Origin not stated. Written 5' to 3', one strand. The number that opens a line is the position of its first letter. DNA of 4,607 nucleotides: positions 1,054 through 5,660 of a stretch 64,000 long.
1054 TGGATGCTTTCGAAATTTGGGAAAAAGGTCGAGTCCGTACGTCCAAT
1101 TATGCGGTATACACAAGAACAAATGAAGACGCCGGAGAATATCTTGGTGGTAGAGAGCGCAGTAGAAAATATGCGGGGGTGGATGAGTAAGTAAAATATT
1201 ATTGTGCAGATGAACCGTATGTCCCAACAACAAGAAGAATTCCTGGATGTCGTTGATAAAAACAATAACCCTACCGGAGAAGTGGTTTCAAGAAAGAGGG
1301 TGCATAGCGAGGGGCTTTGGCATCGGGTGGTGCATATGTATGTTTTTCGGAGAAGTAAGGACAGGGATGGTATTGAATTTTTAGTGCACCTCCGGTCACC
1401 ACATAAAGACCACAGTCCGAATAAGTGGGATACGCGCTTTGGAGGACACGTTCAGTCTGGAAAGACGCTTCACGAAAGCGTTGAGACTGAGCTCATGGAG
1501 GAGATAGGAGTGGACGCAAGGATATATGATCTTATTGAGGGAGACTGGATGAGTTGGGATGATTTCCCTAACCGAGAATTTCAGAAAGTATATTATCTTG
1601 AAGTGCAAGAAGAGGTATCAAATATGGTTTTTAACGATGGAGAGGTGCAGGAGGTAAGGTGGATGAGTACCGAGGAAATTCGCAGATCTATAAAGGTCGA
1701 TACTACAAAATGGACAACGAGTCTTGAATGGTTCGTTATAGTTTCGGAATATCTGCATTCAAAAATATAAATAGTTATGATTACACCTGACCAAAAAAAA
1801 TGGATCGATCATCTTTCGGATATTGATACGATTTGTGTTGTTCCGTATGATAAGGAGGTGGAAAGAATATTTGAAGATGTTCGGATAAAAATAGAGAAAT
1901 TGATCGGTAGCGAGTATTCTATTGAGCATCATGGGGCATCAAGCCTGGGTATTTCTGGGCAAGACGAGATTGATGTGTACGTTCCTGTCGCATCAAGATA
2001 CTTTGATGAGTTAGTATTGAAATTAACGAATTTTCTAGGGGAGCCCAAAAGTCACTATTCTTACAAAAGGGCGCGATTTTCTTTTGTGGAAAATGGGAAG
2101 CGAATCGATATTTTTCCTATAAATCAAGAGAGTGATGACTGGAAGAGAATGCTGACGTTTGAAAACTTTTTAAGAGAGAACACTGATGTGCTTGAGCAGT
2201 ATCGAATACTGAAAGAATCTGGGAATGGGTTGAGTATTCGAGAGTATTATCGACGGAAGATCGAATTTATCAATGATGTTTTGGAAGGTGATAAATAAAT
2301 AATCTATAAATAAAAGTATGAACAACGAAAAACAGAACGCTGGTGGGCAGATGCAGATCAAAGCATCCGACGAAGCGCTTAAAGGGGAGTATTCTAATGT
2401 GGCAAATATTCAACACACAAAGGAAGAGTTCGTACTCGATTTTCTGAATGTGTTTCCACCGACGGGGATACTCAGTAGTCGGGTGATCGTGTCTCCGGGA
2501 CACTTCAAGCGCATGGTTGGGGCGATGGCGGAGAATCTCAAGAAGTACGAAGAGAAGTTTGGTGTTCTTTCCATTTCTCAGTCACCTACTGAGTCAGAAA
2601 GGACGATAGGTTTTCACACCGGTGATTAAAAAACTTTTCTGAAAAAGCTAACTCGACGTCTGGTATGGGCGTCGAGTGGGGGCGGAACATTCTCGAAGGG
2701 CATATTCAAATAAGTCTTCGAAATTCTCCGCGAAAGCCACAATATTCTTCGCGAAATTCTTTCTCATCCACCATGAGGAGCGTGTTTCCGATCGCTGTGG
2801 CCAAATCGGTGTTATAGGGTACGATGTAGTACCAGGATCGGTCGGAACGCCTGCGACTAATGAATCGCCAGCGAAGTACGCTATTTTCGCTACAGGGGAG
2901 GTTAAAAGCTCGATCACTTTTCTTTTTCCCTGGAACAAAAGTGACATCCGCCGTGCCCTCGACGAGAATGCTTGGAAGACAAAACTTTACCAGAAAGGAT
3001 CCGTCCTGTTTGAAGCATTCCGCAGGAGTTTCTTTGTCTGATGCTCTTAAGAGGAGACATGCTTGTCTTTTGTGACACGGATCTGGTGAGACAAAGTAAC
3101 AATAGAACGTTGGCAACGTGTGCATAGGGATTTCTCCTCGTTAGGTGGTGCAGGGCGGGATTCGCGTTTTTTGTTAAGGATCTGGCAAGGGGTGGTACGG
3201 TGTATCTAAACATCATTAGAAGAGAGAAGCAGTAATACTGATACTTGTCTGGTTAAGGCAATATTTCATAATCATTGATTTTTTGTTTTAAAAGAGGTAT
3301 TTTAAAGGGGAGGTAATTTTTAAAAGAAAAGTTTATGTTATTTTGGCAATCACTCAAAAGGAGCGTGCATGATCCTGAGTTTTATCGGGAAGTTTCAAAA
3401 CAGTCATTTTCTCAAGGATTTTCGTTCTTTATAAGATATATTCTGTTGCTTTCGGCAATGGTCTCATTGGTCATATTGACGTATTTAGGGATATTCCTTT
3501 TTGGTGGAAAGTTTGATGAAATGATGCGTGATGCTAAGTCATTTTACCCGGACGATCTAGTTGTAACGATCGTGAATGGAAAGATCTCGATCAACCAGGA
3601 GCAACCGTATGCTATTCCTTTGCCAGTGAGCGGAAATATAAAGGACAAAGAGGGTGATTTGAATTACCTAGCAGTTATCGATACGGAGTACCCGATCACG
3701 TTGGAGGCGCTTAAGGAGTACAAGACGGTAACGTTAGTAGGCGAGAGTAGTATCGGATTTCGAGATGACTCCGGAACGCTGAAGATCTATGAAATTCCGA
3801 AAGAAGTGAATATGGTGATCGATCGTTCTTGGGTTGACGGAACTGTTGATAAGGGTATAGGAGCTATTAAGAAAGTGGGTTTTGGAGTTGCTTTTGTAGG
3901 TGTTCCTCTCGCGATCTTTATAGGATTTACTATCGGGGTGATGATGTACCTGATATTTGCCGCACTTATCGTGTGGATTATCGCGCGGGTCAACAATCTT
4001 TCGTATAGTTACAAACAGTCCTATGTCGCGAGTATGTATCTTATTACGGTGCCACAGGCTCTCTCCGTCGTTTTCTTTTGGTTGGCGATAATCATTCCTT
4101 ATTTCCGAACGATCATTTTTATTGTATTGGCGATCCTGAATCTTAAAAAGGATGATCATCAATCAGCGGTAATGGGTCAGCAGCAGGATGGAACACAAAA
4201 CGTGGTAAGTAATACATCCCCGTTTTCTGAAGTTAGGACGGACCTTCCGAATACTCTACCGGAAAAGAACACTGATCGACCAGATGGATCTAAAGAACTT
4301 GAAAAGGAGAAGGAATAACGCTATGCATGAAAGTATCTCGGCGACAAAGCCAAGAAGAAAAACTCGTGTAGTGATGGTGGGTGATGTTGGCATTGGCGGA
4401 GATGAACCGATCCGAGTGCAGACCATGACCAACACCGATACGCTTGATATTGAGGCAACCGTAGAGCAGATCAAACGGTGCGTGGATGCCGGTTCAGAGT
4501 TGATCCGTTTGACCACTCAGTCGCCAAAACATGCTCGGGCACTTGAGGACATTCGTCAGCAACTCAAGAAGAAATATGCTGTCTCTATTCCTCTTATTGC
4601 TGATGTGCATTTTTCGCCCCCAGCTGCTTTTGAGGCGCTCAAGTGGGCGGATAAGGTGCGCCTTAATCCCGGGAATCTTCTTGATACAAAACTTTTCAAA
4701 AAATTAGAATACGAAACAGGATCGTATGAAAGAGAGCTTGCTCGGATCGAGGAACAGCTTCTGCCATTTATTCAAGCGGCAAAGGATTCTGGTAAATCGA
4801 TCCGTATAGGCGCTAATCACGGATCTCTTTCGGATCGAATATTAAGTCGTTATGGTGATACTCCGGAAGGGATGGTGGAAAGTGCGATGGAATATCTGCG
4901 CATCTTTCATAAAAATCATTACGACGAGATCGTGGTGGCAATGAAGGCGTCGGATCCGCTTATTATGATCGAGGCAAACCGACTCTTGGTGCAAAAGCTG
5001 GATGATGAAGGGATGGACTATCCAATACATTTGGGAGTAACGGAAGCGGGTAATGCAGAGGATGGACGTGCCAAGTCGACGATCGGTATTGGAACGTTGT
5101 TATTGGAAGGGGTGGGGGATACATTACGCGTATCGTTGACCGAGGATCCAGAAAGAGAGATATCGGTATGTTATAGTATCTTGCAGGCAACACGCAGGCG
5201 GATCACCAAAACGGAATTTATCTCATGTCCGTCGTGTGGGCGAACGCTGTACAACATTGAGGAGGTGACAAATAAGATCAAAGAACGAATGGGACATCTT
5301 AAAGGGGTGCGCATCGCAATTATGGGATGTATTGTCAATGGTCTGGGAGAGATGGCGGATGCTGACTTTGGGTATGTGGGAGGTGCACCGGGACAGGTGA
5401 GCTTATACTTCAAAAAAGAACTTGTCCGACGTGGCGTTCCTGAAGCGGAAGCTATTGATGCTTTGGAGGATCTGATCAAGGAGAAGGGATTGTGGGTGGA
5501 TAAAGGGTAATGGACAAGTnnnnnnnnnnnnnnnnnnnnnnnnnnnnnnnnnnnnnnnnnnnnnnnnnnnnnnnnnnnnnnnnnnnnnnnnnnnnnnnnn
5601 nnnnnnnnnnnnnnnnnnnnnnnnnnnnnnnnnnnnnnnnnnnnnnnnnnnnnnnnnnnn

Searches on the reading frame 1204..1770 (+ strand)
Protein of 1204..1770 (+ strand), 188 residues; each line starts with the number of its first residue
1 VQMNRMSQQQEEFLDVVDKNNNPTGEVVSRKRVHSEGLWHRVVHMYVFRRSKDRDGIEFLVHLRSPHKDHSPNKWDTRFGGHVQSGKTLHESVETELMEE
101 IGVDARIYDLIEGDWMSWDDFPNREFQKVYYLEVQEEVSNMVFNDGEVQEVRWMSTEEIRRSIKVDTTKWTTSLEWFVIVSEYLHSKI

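Call 7: search_protein_families(library=pfam, proteins=[window:1204-1770:+], max_evalue=0.01)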
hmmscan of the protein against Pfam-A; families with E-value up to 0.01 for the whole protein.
window:1204-1770:+ (188 aa): 1 family
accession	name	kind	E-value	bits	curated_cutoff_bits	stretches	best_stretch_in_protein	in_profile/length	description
PF00293.34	NUDIX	-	9.3e-14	52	21.1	1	40-161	3-121/134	NUDIX domain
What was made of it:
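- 1204..1770 (+): N1: YfcD/DR0079-like Nudix with a K and T variant box, outside the array. PF00293, 52 bits (call 7).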

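Call 8: search_protein_families(library=ncbifam, proteins=[window:1204-1770:+], max_evalue=0.01)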
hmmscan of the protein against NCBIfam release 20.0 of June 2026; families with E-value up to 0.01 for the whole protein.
window:1204-1770:+ (188 aa): 11 families
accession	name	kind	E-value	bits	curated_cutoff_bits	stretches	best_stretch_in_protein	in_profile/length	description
NF002995.0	PRK03759.1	equivalog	3.1e-15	56.3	127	1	8-178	3-166/185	isopentenyl-diphosphate Delta-isomerase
NF011922.0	PRK15393.1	equivalog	4.1e-14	52.6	152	1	5-161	4-149/182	NUDIX hydrolase YfcD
NF041653.1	Nud_hyd_Meth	equivalog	1.3e-08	34.8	300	1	16-176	4-155/170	Nudix hydrolase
TIGR02150.1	IPP_isom_1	equivalog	2.7e-08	33.8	105.8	1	16-170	3-154/159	isopentenyl-diphosphate delta-isomerase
TIGR00586.1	mutt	equivalog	7.2e-06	26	97.9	1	67-160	26-112/129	8-oxo-dGTP diphosphatase MutT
NF008044.0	PRK10776.1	equivalog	8.6e-06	25.7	148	1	66-160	24-111/130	8-oxo-dGTP diphosphatase MutT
NF001938.0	PRK00714.1-5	equivalog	0.00041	19.7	116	1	66-129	38-99/172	RNA pyrophosphohydrolase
NF012016.0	PRK15472.1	equivalog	0.0019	17.9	95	1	66-169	24-132/141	nucleoside triphosphatase NudI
NF001299.0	PRK00241.1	equivalog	0.0025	17.3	158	1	68-158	154-237/263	NAD(+) diphosphatase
NF006530.0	PRK08999.1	equivalog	0.0026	16.8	245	1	58-158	19-111/315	Nudix family hydrolase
NF001936.0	PRK00714.1-3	equivalog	0.005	16.7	118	1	73-137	35-97/155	RNA pyrophosphohydrolase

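Call 27: search_solved_structures(query=window:1204-1770:+, max_evalue=0.001)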
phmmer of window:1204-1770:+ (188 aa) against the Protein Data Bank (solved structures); distinct sequences matched with E-value up to 0.001: 4.
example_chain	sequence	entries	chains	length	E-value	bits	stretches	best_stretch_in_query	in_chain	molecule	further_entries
1q27_A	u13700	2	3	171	7.1e-08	35.7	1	10-162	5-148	Putative Nudix hydrolase DR0079 | Putative Nudix hydrolase DR_0079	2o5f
2fkb_A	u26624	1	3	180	3.8e-07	33.3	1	10-161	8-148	Putative Nudix hydrolase yfcD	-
3dku_A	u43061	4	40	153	9.2e-05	25.5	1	78-163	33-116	Putative phosphohydrolase | Phosphatase nudJ | Putative Nudix hydrolase ymfB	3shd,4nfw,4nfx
8zb3_A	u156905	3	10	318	0.00016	24.7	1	72-174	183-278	NAD(+) diphosphatase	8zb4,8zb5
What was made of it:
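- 1204..1770 (+): PDB DR0079 at 7e-8 and YfcD at 4e-7 (call 27).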

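Call 44: search_protein_families(library=padloc, proteins=[window:1204-1770:+], max_evalue=0.01)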
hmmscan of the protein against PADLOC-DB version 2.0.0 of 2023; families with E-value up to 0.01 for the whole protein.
window:1204-1770:+ (188 aa): 1 family
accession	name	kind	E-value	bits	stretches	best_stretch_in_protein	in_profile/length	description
PDLC04899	PDC-S07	-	3e-05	21.7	1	58-160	19-113/135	-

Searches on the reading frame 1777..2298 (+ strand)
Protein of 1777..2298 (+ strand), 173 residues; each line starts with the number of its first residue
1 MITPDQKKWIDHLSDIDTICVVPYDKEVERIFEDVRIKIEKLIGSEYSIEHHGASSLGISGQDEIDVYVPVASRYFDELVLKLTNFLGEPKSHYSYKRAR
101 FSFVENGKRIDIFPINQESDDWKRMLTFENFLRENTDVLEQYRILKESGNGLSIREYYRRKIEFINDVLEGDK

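Call 31: search_protein_families(library=pfam, proteins=[window:1777-2298:+], max_evalue=0.001)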
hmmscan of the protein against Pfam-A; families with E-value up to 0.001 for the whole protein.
window:1777-2298:+ (173 aa): 1 family
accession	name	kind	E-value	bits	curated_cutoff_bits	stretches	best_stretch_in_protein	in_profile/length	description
PF04229.20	GrpB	-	2.9e-15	57.3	25.5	1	19-170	2-158/159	GrpB protein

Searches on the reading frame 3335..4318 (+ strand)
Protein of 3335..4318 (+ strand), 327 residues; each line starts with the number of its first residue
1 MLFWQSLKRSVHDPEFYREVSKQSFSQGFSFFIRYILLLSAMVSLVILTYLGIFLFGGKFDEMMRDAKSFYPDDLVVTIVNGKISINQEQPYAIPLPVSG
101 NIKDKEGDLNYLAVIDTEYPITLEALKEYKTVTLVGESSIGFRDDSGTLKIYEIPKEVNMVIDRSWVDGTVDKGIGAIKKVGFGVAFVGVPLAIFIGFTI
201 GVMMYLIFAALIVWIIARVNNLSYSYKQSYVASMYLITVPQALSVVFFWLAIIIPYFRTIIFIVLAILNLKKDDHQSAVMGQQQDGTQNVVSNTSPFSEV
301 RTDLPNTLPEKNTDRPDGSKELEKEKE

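Call 31: search_protein_families(library=pfam, proteins=[window:3335-4318:+], max_evalue=0.001)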
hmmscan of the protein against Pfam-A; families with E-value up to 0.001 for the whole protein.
window:3335-4318:+ (327 aa): 1 family
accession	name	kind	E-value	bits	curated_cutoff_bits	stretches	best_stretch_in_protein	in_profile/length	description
PF06691.16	DUF1189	-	2.2e-14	54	28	1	4-267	1-238/244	Protein of unknown function (DUF1189)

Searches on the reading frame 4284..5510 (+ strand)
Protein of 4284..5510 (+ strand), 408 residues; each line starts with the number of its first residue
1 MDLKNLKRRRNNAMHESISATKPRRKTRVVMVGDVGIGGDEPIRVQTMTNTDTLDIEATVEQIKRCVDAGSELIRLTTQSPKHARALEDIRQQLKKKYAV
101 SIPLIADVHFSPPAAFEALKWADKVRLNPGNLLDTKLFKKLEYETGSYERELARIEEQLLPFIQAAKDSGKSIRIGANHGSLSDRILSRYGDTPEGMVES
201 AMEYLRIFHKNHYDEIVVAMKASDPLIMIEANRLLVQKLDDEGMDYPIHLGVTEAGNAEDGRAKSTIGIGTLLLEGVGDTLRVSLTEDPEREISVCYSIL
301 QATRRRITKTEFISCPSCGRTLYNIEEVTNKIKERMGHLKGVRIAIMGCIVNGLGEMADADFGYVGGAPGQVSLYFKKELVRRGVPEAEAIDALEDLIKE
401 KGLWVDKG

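Call 31: search_protein_families(library=pfam, proteins=[window:4284-5510:+], max_evalue=0.001)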
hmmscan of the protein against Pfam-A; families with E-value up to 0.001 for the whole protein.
window:4284-5510:+ (408 aa): 1 family
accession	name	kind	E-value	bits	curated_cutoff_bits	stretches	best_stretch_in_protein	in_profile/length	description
PF04551.19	GcpE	-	2.7e-123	411.8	32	1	27-399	1-342/343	GcpE protein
